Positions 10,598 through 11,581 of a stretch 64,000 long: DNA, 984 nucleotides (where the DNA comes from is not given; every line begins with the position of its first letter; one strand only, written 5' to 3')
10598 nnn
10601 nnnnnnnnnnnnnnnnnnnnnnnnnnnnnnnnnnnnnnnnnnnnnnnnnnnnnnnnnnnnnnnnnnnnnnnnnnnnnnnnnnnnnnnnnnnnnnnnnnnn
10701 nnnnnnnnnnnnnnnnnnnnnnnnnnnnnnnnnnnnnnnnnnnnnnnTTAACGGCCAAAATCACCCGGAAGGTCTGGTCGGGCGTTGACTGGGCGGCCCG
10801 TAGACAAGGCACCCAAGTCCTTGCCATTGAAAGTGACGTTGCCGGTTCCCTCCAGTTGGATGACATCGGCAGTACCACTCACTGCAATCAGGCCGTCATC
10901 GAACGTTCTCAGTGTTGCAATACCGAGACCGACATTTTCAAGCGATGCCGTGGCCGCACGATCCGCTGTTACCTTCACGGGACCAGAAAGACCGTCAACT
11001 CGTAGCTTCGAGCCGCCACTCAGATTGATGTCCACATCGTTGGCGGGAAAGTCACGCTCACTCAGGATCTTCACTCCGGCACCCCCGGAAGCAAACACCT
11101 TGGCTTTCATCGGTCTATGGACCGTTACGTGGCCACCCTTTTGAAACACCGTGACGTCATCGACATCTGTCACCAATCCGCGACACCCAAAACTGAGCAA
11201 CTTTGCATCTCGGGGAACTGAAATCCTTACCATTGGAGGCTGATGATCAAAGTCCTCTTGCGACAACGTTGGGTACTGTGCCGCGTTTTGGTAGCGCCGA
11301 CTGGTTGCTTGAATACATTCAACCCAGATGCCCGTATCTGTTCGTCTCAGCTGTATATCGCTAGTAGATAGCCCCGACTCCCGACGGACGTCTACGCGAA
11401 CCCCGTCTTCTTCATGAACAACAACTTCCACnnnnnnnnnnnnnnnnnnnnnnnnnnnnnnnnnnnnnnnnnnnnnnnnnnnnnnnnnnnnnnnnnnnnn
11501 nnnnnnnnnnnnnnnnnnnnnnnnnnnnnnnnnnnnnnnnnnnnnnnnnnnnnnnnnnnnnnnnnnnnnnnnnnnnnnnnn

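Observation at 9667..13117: Co-directional SPFH (stomatin-like) gene followed by three paralogous beta-rich proteins of unknown function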

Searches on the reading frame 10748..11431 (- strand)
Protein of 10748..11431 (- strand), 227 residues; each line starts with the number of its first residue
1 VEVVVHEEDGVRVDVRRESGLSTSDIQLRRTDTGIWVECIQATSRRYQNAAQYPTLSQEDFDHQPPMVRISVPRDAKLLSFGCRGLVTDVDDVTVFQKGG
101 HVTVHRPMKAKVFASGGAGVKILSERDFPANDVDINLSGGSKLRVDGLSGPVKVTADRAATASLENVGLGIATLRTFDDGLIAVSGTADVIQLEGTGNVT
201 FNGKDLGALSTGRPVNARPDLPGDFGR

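Call 4: search_protein_families(library=pfam, proteins=[window:10748-11431:-], max_evalue=1)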
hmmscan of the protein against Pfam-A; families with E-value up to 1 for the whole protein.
window:10748-11431:- (227 aa): 1 family
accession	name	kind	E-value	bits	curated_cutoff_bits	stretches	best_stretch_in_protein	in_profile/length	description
PF06066.16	SepZ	-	0.067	13.9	27.3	0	4-47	31-74/99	SepZ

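Call 5: search_protein_families(library=ncbifam, proteins=[window:10748-11431:-], max_evalue=1)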
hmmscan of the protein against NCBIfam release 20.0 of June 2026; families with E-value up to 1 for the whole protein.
window:10748-11431:- (227 aa): 1 family
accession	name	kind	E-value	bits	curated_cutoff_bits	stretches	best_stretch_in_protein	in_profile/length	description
TIGR03228.1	anthran_1_2_A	equivalog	7.8e-05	21.6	671.9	1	94-204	89-195/438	anthranilate 1,2-dioxygenase large subunit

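Call 10: find_homologous_proteins(query=window:10748-11431:-)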
Query window:10748-11431:- (227 aa): 1 proteins with E <= 0.001 among 1059 candidates.
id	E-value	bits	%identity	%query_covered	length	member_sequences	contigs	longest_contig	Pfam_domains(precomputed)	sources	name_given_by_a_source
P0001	2.1e-142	490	99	100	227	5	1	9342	-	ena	-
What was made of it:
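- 10748..11431 (-): P2: orphan protein of 227 aa with a GTG start. It is soluble and predicted to be all-beta (about 20 short strands). It carries the full motif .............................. Only same-species sequences found (call 10).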

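Call 20: find_encoding_contigs(protein=window:10748-11431:-, flank=10000, max_places=4)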
Protein window:10748-11431:- (227 aa): no gene with exactly this product is on record in the collection.

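Call 21: predict_structure(protein=window:10748-11431:-)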
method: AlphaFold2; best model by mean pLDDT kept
length: 227 residues; sequences in the alignment: 1
mean_pLDDT: 65.6   pTM: 0.65
mean pLDDT of the five models: 65.6, 57.4, 47.0, 38.8, 34.4
residues with pLDDT >= 90: 0; 70-90: 103; 50-70: 90; < 50: 34
segments of 3 or more residues with pLDDT < 50: 42-56, 210-227
pLDDT, mean of each block of 10 residues (from residue 1): 73 77 76 75 42 49 70 74 75 77 80 77 70 75 69 71 56 66 59 65 51 39 34
secondary structure, 60 per line:
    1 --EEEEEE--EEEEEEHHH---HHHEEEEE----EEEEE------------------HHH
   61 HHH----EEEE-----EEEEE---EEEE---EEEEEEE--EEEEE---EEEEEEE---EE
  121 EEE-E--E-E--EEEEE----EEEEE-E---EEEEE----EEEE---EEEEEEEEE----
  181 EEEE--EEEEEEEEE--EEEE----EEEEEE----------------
elements in order: E3-8 E11-16 E26-30 E35-39 H58-63 E68-71 E77-81 E85-88 E92-98 E101-105 E109-115 E119-123 E133-137 E142-146 E152-156 E161-164 E168-176 E181-184 E187-195 E198-201 E206-211
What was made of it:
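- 10748..11431 (-): AlphaFold single-sequence model pLDDT 65.6, pTM 0.65 (call 21).
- On Toastrack (DUF4097 / DUF2807 / DUF2154), for P1-P3: The P2 model is all-beta but only of medium confidence (pLDDT 65.6; the other four models score 34-57; call 21).
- Checked: It shows up only as about 20 short predicted strands in an AlphaFold model (call 21).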

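Call 24: fold_search(model_id=the predicted structure, library=pdb)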
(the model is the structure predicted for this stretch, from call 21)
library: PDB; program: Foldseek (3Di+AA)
matches with E <= 10: 117; with E <= 0.001: 0
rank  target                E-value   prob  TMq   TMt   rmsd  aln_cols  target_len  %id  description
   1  5awg_B                2.2e-01  0.08  0.17  0.12  15.4       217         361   12  Crystal structure of Hg-bound SufB-SufC-SufD complex from Escherichia coli (released 2015-11-11)
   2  3lyc_A                3.1e-01  0.38  0.37  0.35   9.2       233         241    7  Crystal structure of Putative pectinase (YP_001304412.1) from Parabacteroides distasonis ATCC 8503 at 2.30 A resolutio (released 2010-03-16)
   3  4lxs_A                4.7e-01  0.04  0.15  0.06  17.5       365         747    7  Structure of the Toll - Spatzle complex, a molecular hub in Drosophila development and innate immunity (glycosylated f (released 2014-04-09)
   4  3lyc_L                4.9e-01  0.30  0.37  0.36   9.0       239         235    9  Crystal structure of Putative pectinase (YP_001304412.1) from Parabacteroides distasonis ATCC 8503 at 2.30 A resolutio (released 2010-03-16)
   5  3lyc_J                1.1e+00  0.21  0.39  0.37   8.7       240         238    9  Crystal structure of Putative pectinase (YP_001304412.1) from Parabacteroides distasonis ATCC 8503 at 2.30 A resolutio (released 2010-03-16)
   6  3jx8_D                1.3e+00  0.28  0.42  0.40   8.6       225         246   12  Crystal structure of Putative lipid binding protein (YP_001304415.1) from Parabacteroides distasonis ATCC 8503 at 2.16 (released 2009-11-10)
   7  9h78_B                1.4e+00  0.04  0.22  0.19  14.6       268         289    8  [FeS] cluster-loaded SMS complex from M. jannaschii (released 2025-06-04)
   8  3ljy_A                1.6e+00  0.28  0.44  0.43   7.1       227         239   15  Crystal structure of putative adhesin (YP_001304413.1) from Parabacteroides distasonis ATCC 8503 at 2.41 A resolution (released 2010-03-02)
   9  3pet_A                1.8e+00  0.16  0.38  0.39   8.5       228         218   12  Crystal structure of a putative adhesin (BF0245) from Bacteroides fragilis NCTC 9343 at 2.07 A resolution (released 2011-02-09)
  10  3lyc_D                2.0e+00  0.23  0.43  0.41   8.3       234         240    8  Crystal structure of Putative pectinase (YP_001304412.1) from Parabacteroides distasonis ATCC 8503 at 2.30 A resolutio (released 2010-03-16)
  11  7b1c_C                2.0e+00  0.01  0.13  0.06  18.4       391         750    7  Cryo-EM of Aedes Aegypti Toll5A trimer bound to Spz1C (released 2022-07-13)
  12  9a7k_B                2.1e+00  0.03  0.19  0.13  13.5       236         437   10  Integrative model of SUFB-SUFD by crosslinking MS and deep learning (released 2024-09-18)
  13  4arn_D                2.1e+00  0.03  0.17  0.15  12.0       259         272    7  Crystal structure of the N-terminal domain of Drosophila Toll receptor (released 2013-01-23)
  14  5kkd_B                2.1e+00  0.01  0.15  0.15  14.0       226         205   10  Truncated hemolysin A Y134A from P. mirabilis at 2.1 Angstroms resolution crystallized in a high salt condition (released 2017-03-22)
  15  3lyc_N                2.2e+00  0.14  0.40  0.38  10.8       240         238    8  Crystal structure of Putative pectinase (YP_001304412.1) from Parabacteroides distasonis ATCC 8503 at 2.30 A resolutio (released 2010-03-16)
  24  4ylc_A                3.2e+00  0.08  0.09  0.15   6.4        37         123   22  Crystal Structure of Del-C4 mutant of hsp14.1 from Sulfolobus solfatataricus P2 (released 2015-11-04)
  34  4ylc_D                4.2e+00  0.04  0.09  0.16   6.1        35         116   23  Crystal Structure of Del-C4 mutant of hsp14.1 from Sulfolobus solfatataricus P2 (released 2015-11-04)
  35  4ylb_C                4.4e+00  0.08  0.09  0.15   6.5        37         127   22  Crystal Structure of A102D mutant of hsp14.1 from Sulfolobus solfatataricus P2 (released 2015-11-04)
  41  3jx8_A                4.7e+00  0.12  0.43  0.40   8.4       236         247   12  Crystal structure of Putative lipid binding protein (YP_001304415.1) from Parabacteroides distasonis ATCC 8503 at 2.16 (released 2009-11-10)
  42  4yl9_A                4.7e+00  0.06  0.08  0.13   6.6        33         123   24  Crystal Structure of wild-type of hsp14.1 from Sulfolobus solfatataricus P2 (released 2015-11-04)
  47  4ygu_D                5.2e+00  0.08  0.36  0.44   7.8       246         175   12  Crystal structure of a putative adhesin (BACEGG_01763) from Bacteroides eggerthii DSM 20697 at 2.20 A resolution (released 2015-03-11)
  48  4ylb_B                5.2e+00  0.06  0.09  0.16   6.5        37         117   22  Crystal Structure of A102D mutant of hsp14.1 from Sulfolobus solfatataricus P2 (released 2015-11-04)
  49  4ylb_A                5.2e+00  0.06  0.09  0.15   6.6        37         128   22  Crystal Structure of A102D mutant of hsp14.1 from Sulfolobus solfatataricus P2 (released 2015-11-04)
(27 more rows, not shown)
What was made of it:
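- On Toastrack (DUF4097 / DUF2807 / DUF2154), for P1-P3: Its best full-length Foldseek matches are 3lyc, 3jx8, 3ljy, 3pet and 4ygu, at TM 0.36-0.44 and E 0.3-5 (call 24).
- Its best full-length structural neighbours are DUF2807/DUF4097-type 'putative adhesin' structures (calls 21, 24). Foldseek matches are non-significant (E>=0.2, TM<0.5; call 24).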

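Call 38: search_protein_representatives(alignment_id=A2)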
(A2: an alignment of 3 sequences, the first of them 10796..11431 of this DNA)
Query: 3 sequences, 196 profile positions. Proteins with E-value up to 0.001 (for the whole library): 3; up to 1e-10: 3; up to 1e-30: 3. The best 3 are listed.
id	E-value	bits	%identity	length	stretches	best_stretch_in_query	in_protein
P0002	5.9e-88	310.1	-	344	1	2-196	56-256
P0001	8.5e-66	237.7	-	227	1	5-191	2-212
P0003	1.1e-57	211.3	-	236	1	2-195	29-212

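Call 39: search_solved_structures(query=A2, max_evalue=10, show_alignments=3)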
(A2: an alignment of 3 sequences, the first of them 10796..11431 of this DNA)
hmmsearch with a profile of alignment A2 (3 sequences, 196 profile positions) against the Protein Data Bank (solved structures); distinct sequences matched with E-value up to 10: 10.
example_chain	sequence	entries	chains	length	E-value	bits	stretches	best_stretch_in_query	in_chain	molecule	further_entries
7zq2_A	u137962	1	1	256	0.015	18.3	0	113-178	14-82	Pizza6-RSH-TSH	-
7zqg_A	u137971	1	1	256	0.094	15.7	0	113-178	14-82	Pizza6-KSH-TSH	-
6i37_A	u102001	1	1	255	0.14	15.1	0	110-178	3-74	nv1Pizza6-AYW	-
6f0q_A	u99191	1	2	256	0.16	14.9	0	115-178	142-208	Pizza6-AYW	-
6i3b_A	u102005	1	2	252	0.17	14.8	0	115-178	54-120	cPizza6-AYW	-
6i38_A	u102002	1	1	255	0.18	14.8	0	114-178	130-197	nv2Pizza6-AYW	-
6i39_A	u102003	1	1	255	0.25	14.3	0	115-178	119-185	v31Pizza6-AYW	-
7zpz_A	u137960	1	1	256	0.36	13.8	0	114-178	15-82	Pizza6-TSR-TSH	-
6i3a_A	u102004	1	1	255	0.54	13.2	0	115-178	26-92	v22Pizza6-AYW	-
7zcj_A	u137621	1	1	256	1.1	12.1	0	117-178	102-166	Pizza6-TNH-TSH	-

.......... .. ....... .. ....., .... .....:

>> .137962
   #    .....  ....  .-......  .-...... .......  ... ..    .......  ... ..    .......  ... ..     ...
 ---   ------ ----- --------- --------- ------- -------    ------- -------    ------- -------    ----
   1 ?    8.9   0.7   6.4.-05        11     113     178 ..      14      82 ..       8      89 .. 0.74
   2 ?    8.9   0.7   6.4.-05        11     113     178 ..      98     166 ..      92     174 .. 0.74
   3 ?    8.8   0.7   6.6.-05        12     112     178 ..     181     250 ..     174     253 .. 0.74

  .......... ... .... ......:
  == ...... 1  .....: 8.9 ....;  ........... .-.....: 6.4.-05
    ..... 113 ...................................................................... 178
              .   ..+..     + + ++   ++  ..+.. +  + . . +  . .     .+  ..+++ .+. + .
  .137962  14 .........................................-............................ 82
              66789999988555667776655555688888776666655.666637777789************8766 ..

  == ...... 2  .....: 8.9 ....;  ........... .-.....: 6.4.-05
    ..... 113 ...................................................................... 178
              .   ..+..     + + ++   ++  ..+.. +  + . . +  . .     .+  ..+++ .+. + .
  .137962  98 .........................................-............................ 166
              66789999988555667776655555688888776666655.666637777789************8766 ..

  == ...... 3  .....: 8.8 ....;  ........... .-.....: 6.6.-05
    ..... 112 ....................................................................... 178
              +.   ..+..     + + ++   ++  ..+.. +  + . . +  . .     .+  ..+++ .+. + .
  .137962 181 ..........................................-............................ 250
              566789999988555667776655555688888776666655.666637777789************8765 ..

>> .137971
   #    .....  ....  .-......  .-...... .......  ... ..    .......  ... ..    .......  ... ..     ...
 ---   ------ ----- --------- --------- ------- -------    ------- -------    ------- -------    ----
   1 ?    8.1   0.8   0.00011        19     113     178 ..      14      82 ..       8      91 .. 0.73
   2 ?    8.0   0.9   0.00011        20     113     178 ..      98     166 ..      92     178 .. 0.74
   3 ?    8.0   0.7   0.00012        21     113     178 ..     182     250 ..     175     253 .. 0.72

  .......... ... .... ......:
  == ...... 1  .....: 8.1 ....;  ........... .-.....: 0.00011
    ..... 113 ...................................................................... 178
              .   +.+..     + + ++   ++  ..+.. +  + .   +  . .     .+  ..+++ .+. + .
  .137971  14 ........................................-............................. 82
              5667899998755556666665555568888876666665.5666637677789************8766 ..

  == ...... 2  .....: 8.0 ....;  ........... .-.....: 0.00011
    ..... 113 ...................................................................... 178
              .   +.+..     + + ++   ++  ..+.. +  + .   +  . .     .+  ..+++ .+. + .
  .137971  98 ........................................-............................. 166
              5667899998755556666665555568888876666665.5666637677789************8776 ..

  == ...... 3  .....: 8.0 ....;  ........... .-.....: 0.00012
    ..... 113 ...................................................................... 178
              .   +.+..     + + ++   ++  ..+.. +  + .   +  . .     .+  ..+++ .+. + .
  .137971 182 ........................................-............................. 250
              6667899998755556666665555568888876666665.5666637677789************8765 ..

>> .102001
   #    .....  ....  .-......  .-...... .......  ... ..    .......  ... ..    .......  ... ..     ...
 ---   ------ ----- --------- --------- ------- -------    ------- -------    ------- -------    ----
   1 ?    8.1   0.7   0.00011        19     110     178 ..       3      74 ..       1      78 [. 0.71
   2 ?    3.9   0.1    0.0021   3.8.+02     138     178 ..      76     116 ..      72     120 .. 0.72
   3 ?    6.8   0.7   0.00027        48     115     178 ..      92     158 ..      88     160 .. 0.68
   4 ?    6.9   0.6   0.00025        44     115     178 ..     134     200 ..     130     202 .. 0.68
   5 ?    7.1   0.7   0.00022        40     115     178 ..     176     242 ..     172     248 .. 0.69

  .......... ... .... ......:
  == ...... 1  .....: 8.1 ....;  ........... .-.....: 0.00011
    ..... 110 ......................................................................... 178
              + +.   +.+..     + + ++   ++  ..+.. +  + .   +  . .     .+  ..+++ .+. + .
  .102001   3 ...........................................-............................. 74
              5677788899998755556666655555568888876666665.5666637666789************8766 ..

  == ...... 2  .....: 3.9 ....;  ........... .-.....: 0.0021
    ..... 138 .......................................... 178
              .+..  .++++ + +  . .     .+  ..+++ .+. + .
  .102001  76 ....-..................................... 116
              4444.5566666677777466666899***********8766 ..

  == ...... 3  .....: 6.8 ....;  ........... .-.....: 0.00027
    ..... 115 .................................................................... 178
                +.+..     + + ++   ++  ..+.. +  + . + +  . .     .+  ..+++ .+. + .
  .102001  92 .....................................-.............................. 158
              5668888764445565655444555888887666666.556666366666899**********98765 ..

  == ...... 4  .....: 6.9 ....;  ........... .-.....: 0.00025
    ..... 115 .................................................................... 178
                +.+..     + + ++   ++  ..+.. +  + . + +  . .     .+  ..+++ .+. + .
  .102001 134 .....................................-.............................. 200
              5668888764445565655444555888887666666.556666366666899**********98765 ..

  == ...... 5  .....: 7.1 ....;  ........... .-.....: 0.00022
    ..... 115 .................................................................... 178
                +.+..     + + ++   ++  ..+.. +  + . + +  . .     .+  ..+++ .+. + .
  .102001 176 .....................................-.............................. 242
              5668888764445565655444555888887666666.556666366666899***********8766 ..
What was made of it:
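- On Toastrack (DUF4097 / DUF2807 / DUF2154), for P1-P3: A three-paralogue profile also finds no Toastrack chain among PDB sequences (call 39).
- No sequence model of Toastrack or of any other family hits P1-P3 (calls 4, 5, 39).
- Tried and rejected: These are repeat-driven and below threshold (call 39).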

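Call 42: search_protein_families(library=padloc, proteins=[window:10748-11431:-], max_evalue=1)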
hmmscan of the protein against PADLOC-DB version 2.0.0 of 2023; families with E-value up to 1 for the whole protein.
window:10748-11431:- (227 aa): 0 families

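Call 43: search_protein_families(library=phrogs, proteins=[window:10748-11431:-], max_evalue=1)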
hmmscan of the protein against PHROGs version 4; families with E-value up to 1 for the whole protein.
window:10748-11431:- (227 aa): 1 family
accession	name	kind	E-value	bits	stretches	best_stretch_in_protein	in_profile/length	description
phrog_27265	-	unknown function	0.26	12.2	1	87-111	30-54/70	-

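Call 55: search_dna_similar(query=window:10748-11431:-, collection=plasmids, mode=protein, max_evalue=1, max_rows=10)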
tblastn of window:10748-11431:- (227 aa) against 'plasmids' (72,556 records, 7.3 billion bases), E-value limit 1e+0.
Records with a match: 1; places in all: 1; records where one place covers at least 80% of the query: 0.
Best place of each record, by identity: <60% 1.
By first word of the organism name: Paraburkholderia 1.
By predicted mobility (MOB-suite, as given by PLSDB): conjugative 1.
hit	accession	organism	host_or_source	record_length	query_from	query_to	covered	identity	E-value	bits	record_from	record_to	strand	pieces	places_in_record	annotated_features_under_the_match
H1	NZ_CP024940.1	Paraburkholderia hospita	soil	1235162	93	203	49%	31.5%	2e-4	49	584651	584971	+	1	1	record has no annotation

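Call 56: get_annotated_region(hit=H1, flank=3000)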
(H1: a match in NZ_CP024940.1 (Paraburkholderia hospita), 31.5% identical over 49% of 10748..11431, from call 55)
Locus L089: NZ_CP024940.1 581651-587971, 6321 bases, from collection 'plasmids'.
description: Paraburkholderia hospita strain mHSR1 plasmid pmHSR1_P, complete sequence
organism: Paraburkholderia hospita (NCBI taxid 169430)
taxonomy: Bacteria; Pseudomonadota; Betaproteobacteria; Burkholderiales; Burkholderiaceae; Paraburkholderia; Paraburkholderia hospita
host: -; source: soil; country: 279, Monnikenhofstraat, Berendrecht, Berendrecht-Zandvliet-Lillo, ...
typing (MOB-suite, as given by PLSDB): conjugative; relaxase MOBP,MOBP; mating-pair formation MPF_T
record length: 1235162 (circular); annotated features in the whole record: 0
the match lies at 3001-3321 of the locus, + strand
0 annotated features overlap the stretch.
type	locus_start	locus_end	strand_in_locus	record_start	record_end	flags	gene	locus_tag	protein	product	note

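Call 68: fold_search(model_id=the predicted structure, library=viral)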
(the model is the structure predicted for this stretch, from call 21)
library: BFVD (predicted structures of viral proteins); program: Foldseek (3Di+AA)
matches with E <= 10: 162; with E <= 0.001: 0
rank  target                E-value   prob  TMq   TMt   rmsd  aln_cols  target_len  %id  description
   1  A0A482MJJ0            1.4e-01  0.23  0.25  0.25  28.1       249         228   12  Uncharacterized protein [Nodularia phage vB_NspS-kac68v162]
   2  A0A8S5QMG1            1.8e-01  0.85  0.40  0.14   7.5       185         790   11  Transferase, nesg, ydcK, Structural Genomics.38A [Siphoviridae sp. cttOT32]
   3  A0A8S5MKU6            3.0e-01  0.35  0.35  0.25   7.8       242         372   10  Uncharacterized protein [Siphoviridae sp. ctXZx16]
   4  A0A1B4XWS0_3          8.2e-01  0.04  0.19  0.06  17.6       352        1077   12  Chlorovirus glyco repeat domain-containing [Tenacibaculum phage pT24]
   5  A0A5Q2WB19            9.7e-01  0.09  0.28  0.15  14.7       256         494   10  (no name in the UniProt tables at hand)
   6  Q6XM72                1.1e+00  0.06  0.27  0.17  13.9       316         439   14  FirrV-1-A15 [Feldmannia irregularis virus a]
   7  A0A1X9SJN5            1.1e+00  0.04  0.16  0.10  12.2       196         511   10  Uncharacterized protein [Sulfolobus islandicus rod-shaped virus 8]
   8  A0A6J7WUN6            1.5e+00  0.03  0.18  0.12  13.4       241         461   12  Gp5/Type VI secretion system Vgr protein OB-fold domain-containing protein [uncultured Caudovirales phage]
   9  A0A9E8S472            1.7e+00  0.14  0.12  0.25   4.5        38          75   18  (no name in the UniProt tables at hand)
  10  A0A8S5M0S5            1.7e+00  0.05  0.25  0.12  17.1       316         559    9  Xylosidase [Caudovirales sp. cthNP28]
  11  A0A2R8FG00            1.8e+00  0.13  0.09  0.20   7.0        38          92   16  Uncharacterized protein [Cedratvirus Zaza IHUMI]
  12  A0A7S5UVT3            1.9e+00  0.06  0.10  0.13  14.1        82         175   16  Uncharacterized protein [Rhizobium phage RHph_Y65]
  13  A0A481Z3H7            1.9e+00  0.01  0.15  0.14  17.0       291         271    6  C2H2-type domain-containing protein [Pithovirus LCPAC001]
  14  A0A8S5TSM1            2.0e+00  0.11  0.36  0.29   8.8       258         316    9  Putative adhesin [Siphoviridae sp. ctj8j9]
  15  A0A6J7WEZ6            2.4e+00  0.05  0.24  0.21  13.2       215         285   14  Uncharacterized protein [uncultured Caudovirales phage]
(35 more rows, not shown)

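Call 81: find_related_loci(query=A2, collection=viral_contigs, flank=3000)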
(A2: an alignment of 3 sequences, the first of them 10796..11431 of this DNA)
Query A2 (212 aa) in viral_contigs; peptide patterns used: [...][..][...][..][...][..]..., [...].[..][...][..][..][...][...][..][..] (x = any residue, [..] = any of these).
236 stretches matched a pattern, but none encodes a relative of the query by tblastn (E <= 1e-3).
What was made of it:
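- No viral relatives (call 81).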

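Call 84: search_solved_structures(query=window:10748-11431:-, max_evalue=10, show_alignments=2)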
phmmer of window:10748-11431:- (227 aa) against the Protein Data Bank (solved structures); distinct sequences matched with E-value up to 10: 2.
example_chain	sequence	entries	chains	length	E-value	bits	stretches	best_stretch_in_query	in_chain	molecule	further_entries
9vfj_3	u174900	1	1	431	1.3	11.7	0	205-226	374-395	LHCI-3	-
2cbp_A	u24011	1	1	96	2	11.2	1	90-145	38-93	CUCUMBER BASIC PROTEIN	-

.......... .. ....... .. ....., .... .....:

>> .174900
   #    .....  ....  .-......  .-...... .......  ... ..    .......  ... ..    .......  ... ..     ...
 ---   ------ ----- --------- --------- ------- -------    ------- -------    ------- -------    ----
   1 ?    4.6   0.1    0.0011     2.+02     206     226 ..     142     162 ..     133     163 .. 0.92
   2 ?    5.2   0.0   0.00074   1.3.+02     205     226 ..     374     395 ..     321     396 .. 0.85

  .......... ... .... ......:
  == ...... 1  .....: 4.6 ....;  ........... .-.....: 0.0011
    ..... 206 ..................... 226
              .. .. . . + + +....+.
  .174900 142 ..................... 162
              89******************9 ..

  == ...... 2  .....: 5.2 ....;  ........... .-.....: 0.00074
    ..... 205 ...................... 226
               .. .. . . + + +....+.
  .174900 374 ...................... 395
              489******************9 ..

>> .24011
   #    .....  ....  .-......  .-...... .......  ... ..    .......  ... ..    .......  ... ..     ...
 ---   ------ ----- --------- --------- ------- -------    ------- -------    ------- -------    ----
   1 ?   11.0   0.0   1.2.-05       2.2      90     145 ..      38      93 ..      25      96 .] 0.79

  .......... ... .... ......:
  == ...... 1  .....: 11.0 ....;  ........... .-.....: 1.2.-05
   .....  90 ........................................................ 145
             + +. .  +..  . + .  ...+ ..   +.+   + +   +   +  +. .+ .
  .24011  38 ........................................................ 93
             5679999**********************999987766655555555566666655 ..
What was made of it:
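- Tried and rejected: No Rieske oxygenase in the PDB matches P2 at E<=10 (call 84), and the large protein searches did not report it (calls 10, 38).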
